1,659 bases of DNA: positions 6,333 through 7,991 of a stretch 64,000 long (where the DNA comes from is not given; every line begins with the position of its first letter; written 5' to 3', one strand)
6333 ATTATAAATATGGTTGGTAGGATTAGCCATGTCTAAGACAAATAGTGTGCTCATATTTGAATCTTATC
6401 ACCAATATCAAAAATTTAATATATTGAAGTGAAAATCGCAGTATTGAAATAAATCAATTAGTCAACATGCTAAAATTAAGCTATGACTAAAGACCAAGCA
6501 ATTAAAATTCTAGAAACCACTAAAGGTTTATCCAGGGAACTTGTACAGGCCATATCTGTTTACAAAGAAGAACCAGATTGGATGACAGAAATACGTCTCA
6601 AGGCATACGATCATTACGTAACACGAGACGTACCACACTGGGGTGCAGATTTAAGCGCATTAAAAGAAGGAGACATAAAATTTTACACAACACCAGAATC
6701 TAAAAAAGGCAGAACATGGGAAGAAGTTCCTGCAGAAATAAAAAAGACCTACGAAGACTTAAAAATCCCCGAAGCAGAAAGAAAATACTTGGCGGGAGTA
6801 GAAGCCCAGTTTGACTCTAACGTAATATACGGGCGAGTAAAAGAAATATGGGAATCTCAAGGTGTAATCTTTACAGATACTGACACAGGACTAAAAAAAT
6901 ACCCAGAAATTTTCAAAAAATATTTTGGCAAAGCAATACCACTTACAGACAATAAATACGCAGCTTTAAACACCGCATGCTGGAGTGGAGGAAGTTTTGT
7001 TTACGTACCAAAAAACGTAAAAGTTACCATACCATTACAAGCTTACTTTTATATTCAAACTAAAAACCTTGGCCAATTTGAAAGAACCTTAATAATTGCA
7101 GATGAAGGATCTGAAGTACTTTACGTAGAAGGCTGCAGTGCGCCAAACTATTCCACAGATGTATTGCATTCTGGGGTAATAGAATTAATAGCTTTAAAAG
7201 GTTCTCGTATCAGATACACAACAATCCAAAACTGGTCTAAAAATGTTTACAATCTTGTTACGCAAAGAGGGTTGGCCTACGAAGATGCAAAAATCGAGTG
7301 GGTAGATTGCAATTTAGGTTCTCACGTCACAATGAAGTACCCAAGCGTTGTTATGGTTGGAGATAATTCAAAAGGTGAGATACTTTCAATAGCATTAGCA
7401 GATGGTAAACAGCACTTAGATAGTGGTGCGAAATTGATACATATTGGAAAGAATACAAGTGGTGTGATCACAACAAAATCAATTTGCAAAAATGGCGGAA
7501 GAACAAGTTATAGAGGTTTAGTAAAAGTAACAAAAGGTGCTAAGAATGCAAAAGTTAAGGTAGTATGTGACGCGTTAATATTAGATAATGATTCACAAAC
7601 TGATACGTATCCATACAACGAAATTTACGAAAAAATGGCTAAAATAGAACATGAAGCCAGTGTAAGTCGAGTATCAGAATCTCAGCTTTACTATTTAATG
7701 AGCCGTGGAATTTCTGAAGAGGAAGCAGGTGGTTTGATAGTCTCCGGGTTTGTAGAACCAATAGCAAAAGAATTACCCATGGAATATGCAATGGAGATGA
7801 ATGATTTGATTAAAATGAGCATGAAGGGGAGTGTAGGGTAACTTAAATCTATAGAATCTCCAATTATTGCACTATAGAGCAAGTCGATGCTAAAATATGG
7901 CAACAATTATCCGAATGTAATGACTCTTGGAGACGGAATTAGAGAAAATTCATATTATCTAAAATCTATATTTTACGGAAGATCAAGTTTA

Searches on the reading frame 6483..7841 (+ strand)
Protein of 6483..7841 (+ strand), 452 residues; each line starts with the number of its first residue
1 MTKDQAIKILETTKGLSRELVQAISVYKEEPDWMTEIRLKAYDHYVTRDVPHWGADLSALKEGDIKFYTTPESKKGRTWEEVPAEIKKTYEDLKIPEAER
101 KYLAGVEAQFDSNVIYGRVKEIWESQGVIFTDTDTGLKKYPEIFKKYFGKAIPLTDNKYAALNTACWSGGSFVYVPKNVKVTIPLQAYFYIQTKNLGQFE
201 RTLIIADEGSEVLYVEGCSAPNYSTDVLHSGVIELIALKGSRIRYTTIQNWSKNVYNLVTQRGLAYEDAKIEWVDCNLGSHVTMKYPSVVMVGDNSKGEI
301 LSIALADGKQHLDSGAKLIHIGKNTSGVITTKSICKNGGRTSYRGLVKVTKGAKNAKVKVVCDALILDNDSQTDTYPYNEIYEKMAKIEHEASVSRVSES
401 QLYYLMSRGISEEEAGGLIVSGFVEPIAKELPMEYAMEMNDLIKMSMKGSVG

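Call 30: search_protein_families(library=pfam, proteins=[window:6483-7841:+], max_evalue=0.001)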
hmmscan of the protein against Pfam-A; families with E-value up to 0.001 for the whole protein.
window:6483-7841:+ (452 aa): 2 families
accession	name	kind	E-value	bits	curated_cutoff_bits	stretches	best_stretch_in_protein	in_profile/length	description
PF01458.23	SUFBD_core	-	2.4e-81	273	27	1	190-423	2-232/232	SUF system FeS cluster assembly, SufBD core domain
PF19295.5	SufBD_N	-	3.4e-11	43.6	23.5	1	32-186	24-171/172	SufBD protein N-terminal region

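Call 32: find_related_loci(query=window:6483-7841:+, collection=genome_contigs, flank=10000)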
Query window:6483-7841:+ (452 aa) in genome_contigs; peptide patterns used: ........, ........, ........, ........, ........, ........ (x = any residue, [..] = any of these).
182 stretches matched a pattern; 87 encode a relative of the query (tblastn E <= 1e-3); the best 80 are kept; 80 distinct loci.
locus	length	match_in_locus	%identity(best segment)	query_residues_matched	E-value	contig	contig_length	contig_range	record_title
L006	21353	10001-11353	83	1-452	0e+0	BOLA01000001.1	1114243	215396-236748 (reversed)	Patescibacteria group bacterium BroJett037 DNA, sequence1, whole genome shotgun sequence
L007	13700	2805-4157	80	1-452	0e+0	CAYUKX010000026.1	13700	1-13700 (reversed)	MAG TPA_asm: uncultured Candidatus Saccharibacteria bacterium isolate SRP107338_co1_190 genome assembly, contig: NODE_48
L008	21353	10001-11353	80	1-452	0e+0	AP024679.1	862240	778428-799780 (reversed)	MAG: Candidatus Dojkabacteria bacterium KatS3mg085 DNA, complete genome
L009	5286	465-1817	81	1-452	0e+0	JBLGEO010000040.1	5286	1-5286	MAG: Candidatus Dojkabacteria bacterium isolate cluster3_bin.91 cluster3_bin.91_NODE_87505, whole genome shotgun sequenc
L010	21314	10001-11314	82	15-452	0e+0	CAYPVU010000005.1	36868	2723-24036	MAG TPA_asm: uncultured Candidatus Saccharibacteria bacterium isolate binchicken_co23_219 genome assembly, contig: k141_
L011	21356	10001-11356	80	1-452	0e+0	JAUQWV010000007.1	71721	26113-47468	MAG: Candidatus Dojkabacteria bacterium isolate BIN12 contig_315364, whole genome shotgun sequence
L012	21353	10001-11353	80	1-452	0e+0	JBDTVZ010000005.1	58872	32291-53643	MAG: Candidatus Dojkabacteria bacterium isolate cluster3_bin.8 NODE_1167_length_58872_cov_11.657072, whole genome shotgu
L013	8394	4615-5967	81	1-452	0e+0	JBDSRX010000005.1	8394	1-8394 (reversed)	MAG: Candidatus Dojkabacteria bacterium isolate cluster1_bin.520 k127_14490541, whole genome shotgun sequence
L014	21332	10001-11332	73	9-452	0e+0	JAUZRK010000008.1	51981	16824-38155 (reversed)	MAG: Candidatus Dojkabacteria bacterium isolate GS19_ROV17_BS05-AMOR20_M0215 AMOR20_M0215_contig8, whole genome shotgun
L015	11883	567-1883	69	14-452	0e+0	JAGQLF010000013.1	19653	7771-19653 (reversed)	MAG: Candidatus Dojkabacteria bacterium isolate HKST-UBA09 NODE_13_length_19653_cov_3.798835, whole genome shotgun seque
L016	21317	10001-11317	68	14-452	0e+0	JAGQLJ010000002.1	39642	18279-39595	MAG: Candidatus Dojkabacteria bacterium isolate HKST-UBA13 2012-05-30_1_(paired)_contig_25513, whole genome shotgun sequ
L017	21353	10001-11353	78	1-452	0e+0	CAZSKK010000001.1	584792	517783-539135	MAG TPA_asm: uncultured Candidatus Saccharibacteria bacterium isolate binchicken_co130_48 genome assembly, contig: NODE_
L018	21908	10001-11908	63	4-452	0e+0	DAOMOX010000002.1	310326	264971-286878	MAG TPA_asm: Candidatus Dojkabacteria bacterium isolate AMR_MDS_5875 NODE_18_length_310326_cov_25.455018, whole genome s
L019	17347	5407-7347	63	3-452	0e+0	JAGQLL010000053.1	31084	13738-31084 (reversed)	MAG: Candidatus Dojkabacteria bacterium isolate HKST-UBA15 2011-04-20_1_(paired)_contig_450369, whole genome shotgun seq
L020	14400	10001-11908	63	4-452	0e+0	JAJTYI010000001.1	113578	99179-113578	MAG: bacterium isolate DTUPAT2 1-Genome5, whole genome shotgun sequence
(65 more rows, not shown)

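Call 78: search_protein_families(library=pfam, proteins=[L016:12527-18079:+, L017:3762-8702:-, L015:3040-9030:+, L016:18078-18824:+, L016:18799-19614:+, L016:19592-20350:+, L017:2668-3936:-, L017:1953-2669:-], max_evalue=0.01)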
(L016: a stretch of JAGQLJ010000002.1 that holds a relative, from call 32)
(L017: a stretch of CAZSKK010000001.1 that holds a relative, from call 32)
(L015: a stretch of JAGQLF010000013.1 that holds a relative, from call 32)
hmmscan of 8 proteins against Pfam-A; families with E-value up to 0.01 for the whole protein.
L016:12527-18079:+ (1851 aa): 0 families

L017:3762-8702:- (1647 aa): 0 families

L015:3040-9030:+ (1997 aa): 0 families

L016:18078-18824:+ (249 aa): 0 families

L016:18799-19614:+ (272 aa): 1 family
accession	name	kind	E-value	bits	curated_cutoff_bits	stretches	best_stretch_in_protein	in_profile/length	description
PF13786.12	DUF4179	-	0.0054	17.6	30.1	0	3-31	4-31/94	Domain of unknown function (DUF4179)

L016:19592-20350:+ (253 aa): 0 families

L017:2668-3936:- (423 aa): 0 families

L017:1953-2669:- (239 aa): 0 families
